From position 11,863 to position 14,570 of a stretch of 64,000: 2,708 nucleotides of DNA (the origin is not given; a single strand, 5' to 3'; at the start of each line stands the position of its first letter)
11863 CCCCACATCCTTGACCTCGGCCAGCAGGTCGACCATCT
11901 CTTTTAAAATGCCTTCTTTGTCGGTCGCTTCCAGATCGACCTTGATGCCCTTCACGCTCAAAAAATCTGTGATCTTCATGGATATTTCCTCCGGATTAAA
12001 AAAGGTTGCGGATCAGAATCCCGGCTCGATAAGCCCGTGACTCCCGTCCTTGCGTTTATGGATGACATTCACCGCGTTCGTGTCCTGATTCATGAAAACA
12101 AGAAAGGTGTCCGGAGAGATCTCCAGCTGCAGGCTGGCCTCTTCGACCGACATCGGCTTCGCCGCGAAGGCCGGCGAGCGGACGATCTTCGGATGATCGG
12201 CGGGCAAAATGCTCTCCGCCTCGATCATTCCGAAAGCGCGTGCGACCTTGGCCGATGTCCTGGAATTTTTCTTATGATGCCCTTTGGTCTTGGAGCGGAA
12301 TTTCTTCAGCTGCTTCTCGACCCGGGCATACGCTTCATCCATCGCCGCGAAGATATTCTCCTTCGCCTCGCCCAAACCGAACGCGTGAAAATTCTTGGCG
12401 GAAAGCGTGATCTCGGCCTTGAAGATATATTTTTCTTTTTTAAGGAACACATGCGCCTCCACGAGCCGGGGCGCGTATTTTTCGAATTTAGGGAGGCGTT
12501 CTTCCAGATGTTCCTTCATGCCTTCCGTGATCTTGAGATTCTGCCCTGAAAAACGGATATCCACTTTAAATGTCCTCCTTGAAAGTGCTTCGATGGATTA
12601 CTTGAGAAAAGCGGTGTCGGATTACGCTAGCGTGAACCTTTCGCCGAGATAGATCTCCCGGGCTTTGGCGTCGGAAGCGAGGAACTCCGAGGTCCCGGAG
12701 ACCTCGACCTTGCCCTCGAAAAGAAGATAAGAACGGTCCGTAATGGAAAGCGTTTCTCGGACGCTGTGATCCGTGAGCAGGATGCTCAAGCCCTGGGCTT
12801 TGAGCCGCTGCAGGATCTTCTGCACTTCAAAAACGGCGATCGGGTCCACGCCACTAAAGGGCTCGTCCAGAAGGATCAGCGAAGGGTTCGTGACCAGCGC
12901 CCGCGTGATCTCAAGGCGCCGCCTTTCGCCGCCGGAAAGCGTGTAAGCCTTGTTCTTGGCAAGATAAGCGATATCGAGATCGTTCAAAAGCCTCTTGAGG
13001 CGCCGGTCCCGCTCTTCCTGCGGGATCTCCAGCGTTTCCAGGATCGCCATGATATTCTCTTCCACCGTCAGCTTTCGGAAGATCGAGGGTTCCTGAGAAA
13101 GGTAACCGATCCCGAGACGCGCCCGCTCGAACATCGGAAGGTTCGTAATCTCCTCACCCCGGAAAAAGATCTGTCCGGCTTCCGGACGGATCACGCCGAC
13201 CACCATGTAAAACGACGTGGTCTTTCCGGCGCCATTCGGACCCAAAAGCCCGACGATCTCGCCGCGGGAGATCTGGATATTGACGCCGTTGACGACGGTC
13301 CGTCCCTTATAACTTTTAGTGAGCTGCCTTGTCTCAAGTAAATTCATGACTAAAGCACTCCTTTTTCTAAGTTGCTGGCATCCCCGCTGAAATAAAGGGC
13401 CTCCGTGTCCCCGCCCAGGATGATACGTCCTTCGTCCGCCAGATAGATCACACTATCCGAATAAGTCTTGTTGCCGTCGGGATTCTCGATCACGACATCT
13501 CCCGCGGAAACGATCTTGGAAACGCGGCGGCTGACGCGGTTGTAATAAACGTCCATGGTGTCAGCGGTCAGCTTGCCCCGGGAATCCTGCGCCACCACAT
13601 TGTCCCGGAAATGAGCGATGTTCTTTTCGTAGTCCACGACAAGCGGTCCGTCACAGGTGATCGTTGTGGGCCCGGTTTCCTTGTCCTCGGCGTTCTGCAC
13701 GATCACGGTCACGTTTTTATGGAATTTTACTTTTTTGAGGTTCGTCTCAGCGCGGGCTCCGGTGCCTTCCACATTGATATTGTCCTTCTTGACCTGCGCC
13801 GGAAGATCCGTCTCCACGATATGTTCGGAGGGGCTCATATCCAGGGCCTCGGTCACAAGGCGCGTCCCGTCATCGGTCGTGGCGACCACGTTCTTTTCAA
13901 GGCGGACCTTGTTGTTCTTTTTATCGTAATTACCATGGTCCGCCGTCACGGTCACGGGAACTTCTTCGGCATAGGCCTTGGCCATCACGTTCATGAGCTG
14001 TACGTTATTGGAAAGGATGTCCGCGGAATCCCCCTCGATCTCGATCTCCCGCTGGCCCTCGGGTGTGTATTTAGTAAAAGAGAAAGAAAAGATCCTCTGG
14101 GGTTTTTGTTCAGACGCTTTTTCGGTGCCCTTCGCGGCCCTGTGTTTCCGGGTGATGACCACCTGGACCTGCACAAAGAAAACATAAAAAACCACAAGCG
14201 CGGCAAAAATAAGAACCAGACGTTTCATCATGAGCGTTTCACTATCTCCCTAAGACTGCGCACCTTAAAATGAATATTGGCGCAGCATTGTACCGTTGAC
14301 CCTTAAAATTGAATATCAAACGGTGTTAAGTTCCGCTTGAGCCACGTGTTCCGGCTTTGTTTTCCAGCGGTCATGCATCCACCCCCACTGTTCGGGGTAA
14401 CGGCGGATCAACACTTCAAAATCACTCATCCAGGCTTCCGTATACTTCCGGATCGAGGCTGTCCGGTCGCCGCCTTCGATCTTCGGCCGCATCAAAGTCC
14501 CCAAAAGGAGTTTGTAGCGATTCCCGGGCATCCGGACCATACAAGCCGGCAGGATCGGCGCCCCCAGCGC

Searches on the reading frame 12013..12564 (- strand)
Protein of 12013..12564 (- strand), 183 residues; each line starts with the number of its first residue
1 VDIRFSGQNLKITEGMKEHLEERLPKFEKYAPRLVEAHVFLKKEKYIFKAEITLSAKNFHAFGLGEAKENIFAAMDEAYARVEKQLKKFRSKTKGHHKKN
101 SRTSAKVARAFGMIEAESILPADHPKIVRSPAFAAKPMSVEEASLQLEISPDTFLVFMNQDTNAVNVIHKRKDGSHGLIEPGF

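Call 14: search_protein_families(library=ncbifam, proteins=[window:12013-12564:-])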
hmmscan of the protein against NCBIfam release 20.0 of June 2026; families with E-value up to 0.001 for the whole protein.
window:12013-12564:- (183 aa): 3 families
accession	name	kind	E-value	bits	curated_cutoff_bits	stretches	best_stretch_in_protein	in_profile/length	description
TIGR00741.1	yfiA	equivalog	1e-21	77.3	40.9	1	1-99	1-101/102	ribosome hibernation-promoting factor, HPF/YfiA family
NF007654.0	PRK10324.1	equivalog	2e-12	47.7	158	1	4-105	4-104/113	ribosome-associated translation inhibitor RaiA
NF007780.0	PRK10470.1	equivalog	6.6e-10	39.2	125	1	1-96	1-95/95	ribosome hibernation promoting factor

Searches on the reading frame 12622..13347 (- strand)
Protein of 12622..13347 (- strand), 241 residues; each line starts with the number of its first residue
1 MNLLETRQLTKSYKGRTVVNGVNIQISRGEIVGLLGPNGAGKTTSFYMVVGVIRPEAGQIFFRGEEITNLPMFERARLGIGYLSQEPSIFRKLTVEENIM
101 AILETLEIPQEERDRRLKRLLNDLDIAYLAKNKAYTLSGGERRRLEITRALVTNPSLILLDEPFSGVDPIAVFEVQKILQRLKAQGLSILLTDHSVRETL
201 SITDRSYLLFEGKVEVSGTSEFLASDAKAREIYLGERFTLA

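Call 14: search_protein_families(library=ncbifam, proteins=[window:12622-13347:-])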
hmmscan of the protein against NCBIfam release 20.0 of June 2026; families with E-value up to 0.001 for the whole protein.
window:12622-13347:- (241 aa): 187 families (the best 25 are shown)
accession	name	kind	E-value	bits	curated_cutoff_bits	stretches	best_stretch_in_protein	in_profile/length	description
TIGR04406.1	LPS_export_lptB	equivalog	3.6e-102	340.7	240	1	4-240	2-239/239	LPS export ABC transporter ATP-binding protein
NF008144.0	PRK10895.1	equivalog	2.9e-83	279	381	1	1-240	1-241/241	LPS export ABC transporter ATP-binding protein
TIGR01188.1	drrA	subfamily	2.5e-50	171.5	312.45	1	11-229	1-217/302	daunorubicin resistance ABC transporter, ATP-binding protein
TIGR03410.1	urea_trans_UrtE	equivalog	1.6e-47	161.9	285.8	1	4-224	1-220/230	urea ABC transporter ATP-binding subunit UrtE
TIGR03740.1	galliderm_ABC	subfamily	1.1e-43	149.5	309.75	1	4-217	1-205/223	lantibiotic protection ABC transporter ATP-binding subunit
TIGR03864.1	PQQ_ABC_ATP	hypoth_equivalog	9.8e-43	146.3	302.25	1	4-231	2-227/236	ABC transporter, ATP-binding subunit, PQQ-dependent alcohol dehydrogenase system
NF008449.1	PRK11300.1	equivalog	1e-42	146.2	362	1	2-236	4-254/255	high-affinity branched-chain amino acid ABC transporter ATP-binding protein LivG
TIGR03411.1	urea_trans_UrtD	equivalog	3.2e-42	144.9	304.1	1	3-236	2-242/242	urea ABC transporter ATP-binding protein UrtD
NF033858.1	ABC2_perm_RbbA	equivalog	3.4e-42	144.4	1050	1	4-230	267-491/909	ribosome-associated ATPase/putative transporter RbbA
NF040840.2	tungstate_WtpC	equivalog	1.1e-41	143.3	440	1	4-226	2-221/347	tungstate ABC transporter ATP-binding protein WtpC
NF043075.1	MMSYN1_0197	equivalog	8.4e-41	140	550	1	2-222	1-219/341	spermidine/putrescine ABC transporter ATP-binding protein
NF010060.0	PRK13537.1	equivalog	3.1e-40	138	521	1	3-221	15-231/314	nodulation factor ABC transporter ATP-binding protein NodI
TIGR01186.1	proV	subfamily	9.4e-40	136.8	326.6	1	16-221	6-215/363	betaine/proline/choline family ABC transporter ATP-binding protein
NF006987.0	PRK09452.1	equivalog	1.3e-39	136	482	1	2-221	16-233/378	spermidine/putrescine ABC transporter ATP-binding protein PotA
NF010059.0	PRK13536.1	equivalog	4.5e-39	134.1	549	1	5-225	45-263/342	nodulation factor ABC transporter ATP-binding protein NodI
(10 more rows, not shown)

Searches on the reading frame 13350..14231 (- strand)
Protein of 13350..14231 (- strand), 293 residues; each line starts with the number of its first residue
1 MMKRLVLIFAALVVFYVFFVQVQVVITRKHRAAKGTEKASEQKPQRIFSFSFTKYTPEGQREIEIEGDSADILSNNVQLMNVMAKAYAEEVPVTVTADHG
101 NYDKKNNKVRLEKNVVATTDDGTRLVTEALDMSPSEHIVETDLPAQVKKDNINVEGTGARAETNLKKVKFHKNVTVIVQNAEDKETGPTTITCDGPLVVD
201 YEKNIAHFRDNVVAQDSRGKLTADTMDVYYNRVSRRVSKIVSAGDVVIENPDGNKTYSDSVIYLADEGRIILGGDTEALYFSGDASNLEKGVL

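Call 14: search_protein_families(library=ncbifam, proteins=[window:13350-14231:-])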
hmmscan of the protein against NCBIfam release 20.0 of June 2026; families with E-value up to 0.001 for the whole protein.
window:13350-14231:- (293 aa): 2 families
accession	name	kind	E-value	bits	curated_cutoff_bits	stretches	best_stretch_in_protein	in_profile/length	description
TIGR04409.1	LptC_YrbK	equivalog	5.8e-22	78.1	38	1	6-176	3-178/180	LPS export ABC transporter periplasmic protein LptC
TIGR03002.1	outer_YhbN_LptA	equivalog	5.3e-09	36.1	71.7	1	188-275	9-99/142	lipopolysaccharide transport periplasmic protein LptA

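Call 16: find_encoding_contigs(protein=window:13350-14231:-, flank=10000, max_places=10)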
Protein window:13350-14231:- (293 aa): 2 contigs read that carry it; 2 places shown.
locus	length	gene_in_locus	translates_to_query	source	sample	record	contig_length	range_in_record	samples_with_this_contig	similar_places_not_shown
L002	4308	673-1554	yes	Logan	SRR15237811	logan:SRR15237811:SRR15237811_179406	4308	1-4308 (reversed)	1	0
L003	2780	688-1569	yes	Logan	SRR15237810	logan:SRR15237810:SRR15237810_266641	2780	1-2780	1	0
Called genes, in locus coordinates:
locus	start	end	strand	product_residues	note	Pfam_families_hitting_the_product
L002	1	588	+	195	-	?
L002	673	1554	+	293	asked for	PF06835:LptC, PF03968:LptD_N (faint)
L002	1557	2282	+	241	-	PF00005:ABC_tran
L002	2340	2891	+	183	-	PF02482:Ribosomal_S30AE, PF16321:Ribosom_S30AE_C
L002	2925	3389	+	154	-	PF00359:PTS_EIIA_2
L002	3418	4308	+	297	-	?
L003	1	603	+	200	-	?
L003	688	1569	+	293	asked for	PF06835:LptC, PF03968:LptD_N (faint)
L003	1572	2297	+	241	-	PF00005:ABC_tran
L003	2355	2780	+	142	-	?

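Call 29: find_homologous_proteins(query=window:13350-14231:-, max_evalue=1e-20)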
Query window:13350-14231:- (293 aa): 523 proteins with E <= 1e-20 among 1765 candidates; the best 120 are listed.
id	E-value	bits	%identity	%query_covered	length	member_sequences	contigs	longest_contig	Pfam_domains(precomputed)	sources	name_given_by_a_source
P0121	4.1e-186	634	100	100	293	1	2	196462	PF03968.20,PF06835.19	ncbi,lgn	-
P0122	2.0e-184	629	99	100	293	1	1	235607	PF03968.20,PF06835.19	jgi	jgi:LPS export ABC transporter protein LptC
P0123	6.5e-183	624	98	100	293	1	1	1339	PF03968.20,PF06835.19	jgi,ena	-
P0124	1.4e-168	577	91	100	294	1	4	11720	PF03968.20,PF06835.19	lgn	-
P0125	3.0e-168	576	91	100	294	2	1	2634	PF03968.20,PF06835.19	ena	-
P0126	5.5e-168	575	89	100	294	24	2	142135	PF03968.20,PF06835.19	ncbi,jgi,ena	ncbi:MAG: LPS export ABC transporter periplasmic protein LptC [Candidatus Omnitrophota bacterium]|jg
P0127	1.1e-167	574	90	100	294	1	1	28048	PF03968.20,PF06835.19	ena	-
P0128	1.3e-167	574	91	100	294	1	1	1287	PF03968.20,PF06835.19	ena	-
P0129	1.6e-167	573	91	100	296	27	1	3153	PF03968.20,PF06835.19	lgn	-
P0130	9.9e-167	571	90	100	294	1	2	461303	PF03968.20,PF06835.19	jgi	jgi:LPS export ABC transporter protein LptC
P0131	1.1e-166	571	90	100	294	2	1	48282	PF03968.20,PF06835.19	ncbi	-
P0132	1.4e-166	570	90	100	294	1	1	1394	PF03968.20,PF06835.19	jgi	jgi:LPS export ABC transporter protein LptC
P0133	1.5e-166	570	90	100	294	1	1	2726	PF03968.20,PF06835.19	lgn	-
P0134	3.4e-166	569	90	100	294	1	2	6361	PF03968.20,PF06835.19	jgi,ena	-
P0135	4.1e-166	569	90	100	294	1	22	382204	PF03968.20,PF06835.19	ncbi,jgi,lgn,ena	-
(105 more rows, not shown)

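Call 30: find_encoding_contigs(protein=P0122, flank=10000, max_places=3)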
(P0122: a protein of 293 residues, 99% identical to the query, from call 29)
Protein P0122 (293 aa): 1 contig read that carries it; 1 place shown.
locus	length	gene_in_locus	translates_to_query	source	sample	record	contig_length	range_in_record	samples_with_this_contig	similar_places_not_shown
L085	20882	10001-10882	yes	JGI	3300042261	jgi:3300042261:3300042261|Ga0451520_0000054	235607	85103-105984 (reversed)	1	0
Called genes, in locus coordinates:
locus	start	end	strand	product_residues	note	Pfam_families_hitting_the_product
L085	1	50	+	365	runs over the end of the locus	PF01075:Glyco_transf_9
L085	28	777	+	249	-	PF00037:Fer4 (faint), PF12797:Fer4_2 (weak), PF12837:Fer4_6, PF13237:Fer4_10, PF14697:Fer4_21, PF12838:Fer4_7, PF13187:Fer4_9 (weak), PF27217:AF_0155, +1 more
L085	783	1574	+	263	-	PF11306:DUF3108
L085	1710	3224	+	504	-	PF08903:DUF1846, PF20921:DUF1846_C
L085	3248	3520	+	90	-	PF09723:Zn_ribbon_8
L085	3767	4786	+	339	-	PF00294:PfkB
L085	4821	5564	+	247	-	PF02348:CTP_transf_3, PF12804:NTP_transf_3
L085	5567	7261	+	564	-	PF06418:CTP_synth_N, PF00117:GATase, PF07722:Peptidase_C26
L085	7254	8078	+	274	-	PF00793:DAHP_synth_1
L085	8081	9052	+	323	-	PF01380:SIS, PF00571:CBS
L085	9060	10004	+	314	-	PF03279:Lip_A_acyltrans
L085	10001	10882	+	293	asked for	PF06835:LptC, PF03968:LptD_N (faint)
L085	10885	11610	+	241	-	PF00005:ABC_tran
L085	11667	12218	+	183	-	PF02482:Ribosomal_S30AE, PF16321:Ribosom_S30AE_C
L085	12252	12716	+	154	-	PF00359:PTS_EIIA_2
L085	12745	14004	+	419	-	PF01933:CofD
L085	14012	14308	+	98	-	PF00381:PTS-HPr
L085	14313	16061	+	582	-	PF05524:PEP-utilisers_N, PF00391:PEP-utilizers, PF02896:PEP-utilizers_C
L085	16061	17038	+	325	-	PF01380:SIS (faint), PF10432:bact-PGI_C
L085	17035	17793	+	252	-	PF00483:NTP_transferase, PF12804:NTP_transf_3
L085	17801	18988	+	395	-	PF00438:S-AdoMet_synt_N, PF02772:S-AdoMet_synt_M, PF02773:S-AdoMet_synt_C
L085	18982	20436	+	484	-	PF05221:AdoHcyase, PF00670:AdoHcyase_NAD, PF02826:2-Hacid_dh_C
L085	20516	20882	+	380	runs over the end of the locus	PF00465:Fe-ADH, PF13685:Fe-ADH_2 (weak), PF25137:ADH_Fe_C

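Call 31: find_encoding_contigs(protein=P0126, flank=10000, max_places=3)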
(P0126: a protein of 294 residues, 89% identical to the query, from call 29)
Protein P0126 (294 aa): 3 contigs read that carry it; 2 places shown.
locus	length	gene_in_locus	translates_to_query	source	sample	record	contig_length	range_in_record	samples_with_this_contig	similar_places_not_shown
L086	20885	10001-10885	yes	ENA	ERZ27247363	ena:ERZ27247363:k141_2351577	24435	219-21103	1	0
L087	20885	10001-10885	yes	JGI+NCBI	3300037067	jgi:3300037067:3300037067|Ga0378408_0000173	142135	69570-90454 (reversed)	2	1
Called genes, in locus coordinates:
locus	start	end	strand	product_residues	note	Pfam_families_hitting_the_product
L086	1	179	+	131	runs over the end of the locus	?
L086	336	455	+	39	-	-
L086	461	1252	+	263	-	PF11306:DUF3108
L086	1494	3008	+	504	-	PF08903:DUF1846, PF20921:DUF1846_C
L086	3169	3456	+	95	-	PF09723:Zn_ribbon_8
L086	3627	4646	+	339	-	PF00294:PfkB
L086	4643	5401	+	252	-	PF02348:CTP_transf_3, PF12804:NTP_transf_3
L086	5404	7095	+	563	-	PF06418:CTP_synth_N, PF00117:GATase, PF07722:Peptidase_C26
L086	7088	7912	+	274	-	PF00793:DAHP_synth_1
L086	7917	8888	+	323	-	PF01380:SIS, PF00571:CBS (weak)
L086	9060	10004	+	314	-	PF03279:Lip_A_acyltrans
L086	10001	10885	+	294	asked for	PF06835:LptC, PF03968:LptD_N (faint)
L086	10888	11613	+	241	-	PF00005:ABC_tran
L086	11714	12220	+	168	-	PF02482:Ribosomal_S30AE, PF16321:Ribosom_S30AE_C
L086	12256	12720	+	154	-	PF00359:PTS_EIIA_2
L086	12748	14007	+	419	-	PF01933:CofD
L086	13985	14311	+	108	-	PF00381:PTS-HPr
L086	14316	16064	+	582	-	PF05524:PEP-utilisers_N, PF00391:PEP-utilizers, PF02896:PEP-utilizers_C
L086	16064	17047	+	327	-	PF01380:SIS (faint), PF10432:bact-PGI_C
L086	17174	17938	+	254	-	PF00483:NTP_transferase, PF12804:NTP_transf_3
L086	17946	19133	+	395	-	PF00438:S-AdoMet_synt_N, PF02772:S-AdoMet_synt_M, PF02773:S-AdoMet_synt_C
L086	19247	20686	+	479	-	PF05221:AdoHcyase, PF00670:AdoHcyase_NAD, PF02826:2-Hacid_dh_C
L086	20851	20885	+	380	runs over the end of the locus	PF00465:Fe-ADH, PF13685:Fe-ADH_2 (faint), PF25137:ADH_Fe_C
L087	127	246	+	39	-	-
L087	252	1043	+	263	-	PF11306:DUF3108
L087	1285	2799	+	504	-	PF08903:DUF1846, PF20921:DUF1846_C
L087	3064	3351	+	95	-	PF09723:Zn_ribbon_8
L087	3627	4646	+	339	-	PF00294:PfkB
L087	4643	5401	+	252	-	PF02348:CTP_transf_3, PF12804:NTP_transf_3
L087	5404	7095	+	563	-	PF06418:CTP_synth_N, PF00117:GATase, PF07722:Peptidase_C26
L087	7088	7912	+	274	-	PF00793:DAHP_synth_1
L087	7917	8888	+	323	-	PF01380:SIS, PF00571:CBS (weak)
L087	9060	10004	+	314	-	PF03279:Lip_A_acyltrans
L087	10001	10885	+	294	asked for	PF06835:LptC, PF03968:LptD_N (faint)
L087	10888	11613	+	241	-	PF00005:ABC_tran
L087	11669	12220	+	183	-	PF02482:Ribosomal_S30AE, PF16321:Ribosom_S30AE_C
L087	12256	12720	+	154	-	PF00359:PTS_EIIA_2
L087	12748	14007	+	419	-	PF01933:CofD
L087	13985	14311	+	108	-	PF00381:PTS-HPr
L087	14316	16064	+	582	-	PF05524:PEP-utilisers_N, PF00391:PEP-utilizers, PF02896:PEP-utilizers_C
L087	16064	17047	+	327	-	PF01380:SIS (faint), PF10432:bact-PGI_C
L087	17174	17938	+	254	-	PF00483:NTP_transferase, PF12804:NTP_transf_3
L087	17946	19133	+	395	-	PF00438:S-AdoMet_synt_N, PF02772:S-AdoMet_synt_M, PF02773:S-AdoMet_synt_C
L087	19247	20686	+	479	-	PF05221:AdoHcyase, PF00670:AdoHcyase_NAD, PF02826:2-Hacid_dh_C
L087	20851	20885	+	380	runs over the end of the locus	PF00465:Fe-ADH, PF25137:ADH_Fe_C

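Call 32: find_encoding_contigs(protein=P0135, flank=10000, max_places=6)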
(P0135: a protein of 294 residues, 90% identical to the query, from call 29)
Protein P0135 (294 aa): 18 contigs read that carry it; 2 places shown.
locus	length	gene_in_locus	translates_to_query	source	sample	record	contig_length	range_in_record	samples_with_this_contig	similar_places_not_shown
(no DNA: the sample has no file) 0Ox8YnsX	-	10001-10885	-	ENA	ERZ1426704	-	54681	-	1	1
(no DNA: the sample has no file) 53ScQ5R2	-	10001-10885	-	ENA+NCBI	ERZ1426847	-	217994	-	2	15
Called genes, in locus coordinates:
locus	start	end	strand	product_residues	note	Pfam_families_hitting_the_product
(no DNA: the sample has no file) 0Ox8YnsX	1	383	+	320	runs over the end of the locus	PF01075:Glyco_transf_9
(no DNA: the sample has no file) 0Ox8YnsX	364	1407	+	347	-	PF01075:Glyco_transf_9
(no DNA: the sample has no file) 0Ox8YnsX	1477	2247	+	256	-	PF00037:Fer4 (faint), PF12797:Fer4_2 (weak), PF12837:Fer4_6, PF13237:Fer4_10, PF14697:Fer4_21, PF12838:Fer4_7, PF13187:Fer4_9 (weak), PF27217:AF_0155, +2 more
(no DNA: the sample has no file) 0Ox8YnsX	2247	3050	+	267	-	PF11306:DUF3108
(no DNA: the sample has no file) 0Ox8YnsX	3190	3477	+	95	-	PF09723:Zn_ribbon_8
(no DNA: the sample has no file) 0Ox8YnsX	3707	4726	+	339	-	PF00294:PfkB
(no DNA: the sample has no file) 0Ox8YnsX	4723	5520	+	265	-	PF02348:CTP_transf_3, PF12804:NTP_transf_3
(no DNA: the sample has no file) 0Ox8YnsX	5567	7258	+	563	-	PF06418:CTP_synth_N, PF00117:GATase, PF07722:Peptidase_C26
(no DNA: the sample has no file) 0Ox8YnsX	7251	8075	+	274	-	PF00793:DAHP_synth_1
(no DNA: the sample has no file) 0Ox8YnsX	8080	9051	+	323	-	PF01380:SIS, PF00571:CBS (weak)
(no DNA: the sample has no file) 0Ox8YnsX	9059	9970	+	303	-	PF03279:Lip_A_acyltrans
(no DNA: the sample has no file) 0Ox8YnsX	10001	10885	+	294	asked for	PF06835:LptC, PF03968:LptD_N (faint)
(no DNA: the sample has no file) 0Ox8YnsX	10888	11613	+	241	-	PF00005:ABC_tran, PF13304:AAA_21 (faint)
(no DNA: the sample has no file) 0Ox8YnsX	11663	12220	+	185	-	PF02482:Ribosomal_S30AE, PF16321:Ribosom_S30AE_C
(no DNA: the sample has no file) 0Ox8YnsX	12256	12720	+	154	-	PF00359:PTS_EIIA_2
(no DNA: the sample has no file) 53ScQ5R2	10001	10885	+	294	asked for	PF06835:LptC, PF03968:LptD_N (faint)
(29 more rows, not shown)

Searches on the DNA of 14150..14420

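Call 10: search_rna_families(source=window, start=14150, end=14420, threshold=evalue, max_evalue=10)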
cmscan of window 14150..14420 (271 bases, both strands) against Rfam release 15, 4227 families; matches with E-value up to 10: 3.
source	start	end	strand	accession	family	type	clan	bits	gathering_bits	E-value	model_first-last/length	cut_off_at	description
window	14163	14207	+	RF02248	Six3os1_3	Gene; lncRNA;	-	13.7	40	0.23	26-75/75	no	Six3os1 conserved region 3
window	14274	14326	+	RF02965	CyVA-1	Gene; sRNA;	-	13.7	41.4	2.9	1-77/77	no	CyVA-1 RNA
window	14375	14412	+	RF01370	CRISPR-DR57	Gene; CRISPR;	-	13.2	39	4.5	1-37/37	no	CRISPR RNA direct repeat element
